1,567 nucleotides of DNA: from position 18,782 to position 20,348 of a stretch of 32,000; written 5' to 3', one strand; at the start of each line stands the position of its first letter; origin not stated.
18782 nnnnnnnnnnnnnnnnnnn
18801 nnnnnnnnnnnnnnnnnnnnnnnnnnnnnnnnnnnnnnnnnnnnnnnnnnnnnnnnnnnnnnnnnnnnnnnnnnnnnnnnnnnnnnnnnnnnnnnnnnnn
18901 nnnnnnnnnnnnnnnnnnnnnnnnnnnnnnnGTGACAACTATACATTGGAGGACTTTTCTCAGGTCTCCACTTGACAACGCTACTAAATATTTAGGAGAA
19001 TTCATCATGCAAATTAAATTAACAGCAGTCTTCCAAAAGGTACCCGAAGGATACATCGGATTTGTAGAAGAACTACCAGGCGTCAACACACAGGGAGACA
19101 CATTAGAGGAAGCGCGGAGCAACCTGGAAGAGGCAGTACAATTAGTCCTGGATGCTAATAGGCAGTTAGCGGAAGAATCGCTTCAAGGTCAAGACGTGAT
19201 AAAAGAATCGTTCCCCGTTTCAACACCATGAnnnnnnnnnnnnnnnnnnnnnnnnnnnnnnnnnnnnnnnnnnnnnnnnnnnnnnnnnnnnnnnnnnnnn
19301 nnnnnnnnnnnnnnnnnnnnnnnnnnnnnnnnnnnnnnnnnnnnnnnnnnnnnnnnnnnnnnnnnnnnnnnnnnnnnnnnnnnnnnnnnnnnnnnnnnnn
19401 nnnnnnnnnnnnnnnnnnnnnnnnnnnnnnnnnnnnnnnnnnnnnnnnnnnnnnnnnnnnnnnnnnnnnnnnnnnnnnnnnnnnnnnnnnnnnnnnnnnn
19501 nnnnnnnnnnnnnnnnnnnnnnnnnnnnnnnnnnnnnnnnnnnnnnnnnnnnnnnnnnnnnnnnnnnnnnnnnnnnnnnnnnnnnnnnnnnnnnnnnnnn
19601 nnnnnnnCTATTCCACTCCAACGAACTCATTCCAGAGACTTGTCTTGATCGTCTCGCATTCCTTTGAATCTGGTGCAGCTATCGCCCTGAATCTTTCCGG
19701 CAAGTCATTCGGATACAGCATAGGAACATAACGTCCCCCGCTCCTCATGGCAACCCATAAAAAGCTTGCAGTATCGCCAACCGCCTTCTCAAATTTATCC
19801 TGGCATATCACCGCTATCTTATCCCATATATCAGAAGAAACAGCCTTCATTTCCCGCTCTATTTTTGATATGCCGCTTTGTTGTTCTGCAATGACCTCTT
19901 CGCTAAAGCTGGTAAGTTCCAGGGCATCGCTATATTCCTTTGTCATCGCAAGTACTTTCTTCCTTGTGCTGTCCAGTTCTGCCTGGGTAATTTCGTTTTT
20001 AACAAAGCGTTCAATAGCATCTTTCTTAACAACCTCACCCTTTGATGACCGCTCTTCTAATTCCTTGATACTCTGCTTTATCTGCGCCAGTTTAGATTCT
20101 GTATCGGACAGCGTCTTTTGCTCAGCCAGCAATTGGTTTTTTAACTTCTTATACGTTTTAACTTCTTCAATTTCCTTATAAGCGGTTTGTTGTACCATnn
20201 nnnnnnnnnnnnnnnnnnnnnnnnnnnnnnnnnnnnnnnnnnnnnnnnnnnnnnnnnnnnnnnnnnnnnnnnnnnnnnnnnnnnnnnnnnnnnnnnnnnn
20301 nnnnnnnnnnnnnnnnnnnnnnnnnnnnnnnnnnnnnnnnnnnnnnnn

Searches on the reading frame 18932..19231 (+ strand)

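Call 31: search_protein_families(library=pfam, proteins=[window:18932-19231:+], max_evalue=0.01)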
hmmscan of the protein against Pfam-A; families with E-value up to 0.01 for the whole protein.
window:18932-19231:+ (99 aa): 4 families
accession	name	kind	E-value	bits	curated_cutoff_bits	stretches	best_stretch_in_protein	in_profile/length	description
PF21748.3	UPF0150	-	1.9e-07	31.3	27.3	1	31-69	9-49/64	UPF0150-like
PF15919.11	HicB_lk_antitox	-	0.00027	21.5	27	1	45-77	17-49/123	HicB_like antitoxin of bacterial toxin-antitoxin system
PF24113.1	DUF7387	-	0.0006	20.6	27.9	1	50-87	32-69/85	Family of unknown function (DUF7387)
PF22281.1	DUF6959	-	0.008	16.8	27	0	48-83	25-60/88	Family of unknown function (DUF6959)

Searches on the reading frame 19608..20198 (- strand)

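Call 31: search_protein_families(library=pfam, proteins=[window:19608-20198:-], max_evalue=0.01)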
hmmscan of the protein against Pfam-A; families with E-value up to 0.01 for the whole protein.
window:19608-20198:- (196 aa): 3 families
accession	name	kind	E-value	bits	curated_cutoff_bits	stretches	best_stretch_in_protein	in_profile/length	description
PF04102.17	SlyX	-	0.0058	17.7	30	0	15-55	18-58/67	SlyX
PF10146.14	zf-C4H2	-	0.0066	17.4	34.5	1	12-125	8-124/240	Zinc finger-containing protein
PF16140.10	DUF4848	-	0.0097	15.9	22.8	0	12-87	124-201/216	Domain of unknown function (DUF4848)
